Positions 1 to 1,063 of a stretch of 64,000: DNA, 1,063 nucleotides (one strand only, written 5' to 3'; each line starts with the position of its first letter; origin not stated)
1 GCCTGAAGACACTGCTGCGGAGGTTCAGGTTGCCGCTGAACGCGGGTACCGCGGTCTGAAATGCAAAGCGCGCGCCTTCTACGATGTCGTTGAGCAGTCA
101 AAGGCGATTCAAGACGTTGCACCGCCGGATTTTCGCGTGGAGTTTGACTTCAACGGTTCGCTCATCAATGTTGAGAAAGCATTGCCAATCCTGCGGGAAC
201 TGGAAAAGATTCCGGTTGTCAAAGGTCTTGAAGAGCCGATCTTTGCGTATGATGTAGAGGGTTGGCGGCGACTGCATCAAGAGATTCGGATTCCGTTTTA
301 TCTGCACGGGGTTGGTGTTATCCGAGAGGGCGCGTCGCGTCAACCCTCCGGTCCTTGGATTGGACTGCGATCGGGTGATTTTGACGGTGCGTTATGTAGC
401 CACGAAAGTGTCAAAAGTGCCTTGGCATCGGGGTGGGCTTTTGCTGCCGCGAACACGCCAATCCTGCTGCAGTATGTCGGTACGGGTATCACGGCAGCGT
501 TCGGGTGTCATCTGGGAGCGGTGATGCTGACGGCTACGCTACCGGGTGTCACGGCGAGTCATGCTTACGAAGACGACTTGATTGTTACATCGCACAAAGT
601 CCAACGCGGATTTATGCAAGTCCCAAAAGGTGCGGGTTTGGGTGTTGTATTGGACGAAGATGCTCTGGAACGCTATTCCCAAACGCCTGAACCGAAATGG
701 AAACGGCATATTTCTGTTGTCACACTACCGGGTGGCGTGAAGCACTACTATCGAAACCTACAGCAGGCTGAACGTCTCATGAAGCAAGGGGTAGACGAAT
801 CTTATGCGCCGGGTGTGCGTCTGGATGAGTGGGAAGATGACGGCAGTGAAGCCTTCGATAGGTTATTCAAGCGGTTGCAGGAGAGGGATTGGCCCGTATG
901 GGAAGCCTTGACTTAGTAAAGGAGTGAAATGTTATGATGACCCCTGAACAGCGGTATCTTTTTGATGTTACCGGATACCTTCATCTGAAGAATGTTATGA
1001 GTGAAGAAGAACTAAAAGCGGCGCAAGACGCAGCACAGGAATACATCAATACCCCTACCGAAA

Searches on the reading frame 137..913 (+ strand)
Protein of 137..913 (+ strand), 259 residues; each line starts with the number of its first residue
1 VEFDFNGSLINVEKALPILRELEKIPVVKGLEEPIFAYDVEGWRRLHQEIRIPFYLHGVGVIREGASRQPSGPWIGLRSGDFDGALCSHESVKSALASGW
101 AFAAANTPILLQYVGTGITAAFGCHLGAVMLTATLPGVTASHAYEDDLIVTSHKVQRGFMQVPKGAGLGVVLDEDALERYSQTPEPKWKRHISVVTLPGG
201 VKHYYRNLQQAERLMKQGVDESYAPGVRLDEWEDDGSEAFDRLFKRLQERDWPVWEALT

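Call 88: search_protein_families(library=padloc, alignment_id=A8, max_evalue=0.00001)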
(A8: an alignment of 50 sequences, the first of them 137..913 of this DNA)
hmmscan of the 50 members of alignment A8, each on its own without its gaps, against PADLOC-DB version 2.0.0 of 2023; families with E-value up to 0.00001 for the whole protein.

A. member 1, window:137-913:+ (259 aa): 0 families

B. families by the number of members that match (of 50 scanned): 58 families (the first 25 are shown)
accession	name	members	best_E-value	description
PDLC03628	REase_MTase_IIG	1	0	Type IIG restriction enzyme-methyltransferase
PDLC01075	C3a139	1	7.9e-53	HKD+Snf2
PDLC03612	REase_MTase_IIG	1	1.6e-36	Type IIG restriction enzyme-methyltransferase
PDLC03601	REase_MTase_IIG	1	2.1e-33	Type IIG restriction enzyme-methyltransferase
PDLC02623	DrmD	1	3.8e-33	DrmD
PDLC02193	PLD_Helicase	1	3.6e-27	-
PDLC02621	DrmD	1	4e-27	DrmD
PDLC02500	BrxHI|BrxHII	1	7.2e-26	BrxHI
PDLC02619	DrmD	1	8.7e-23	DrmD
PDLC02394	pAgo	1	1.1e-22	-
PDLC03596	REase_MTase_IIG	1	3e-22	Type IIG restriction enzyme-methyltransferase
PDLC02643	DrmMI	1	9.2e-21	DrmMI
PDLC00659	HmaA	1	2.7e-20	SNF2 helicase / DEAD-box helicase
PDLC02960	RT-Protease_XI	1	6.6e-20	single gene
PDLC03604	REase_MTase_IIG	1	1.4e-19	Type IIG restriction enzyme-methyltransferase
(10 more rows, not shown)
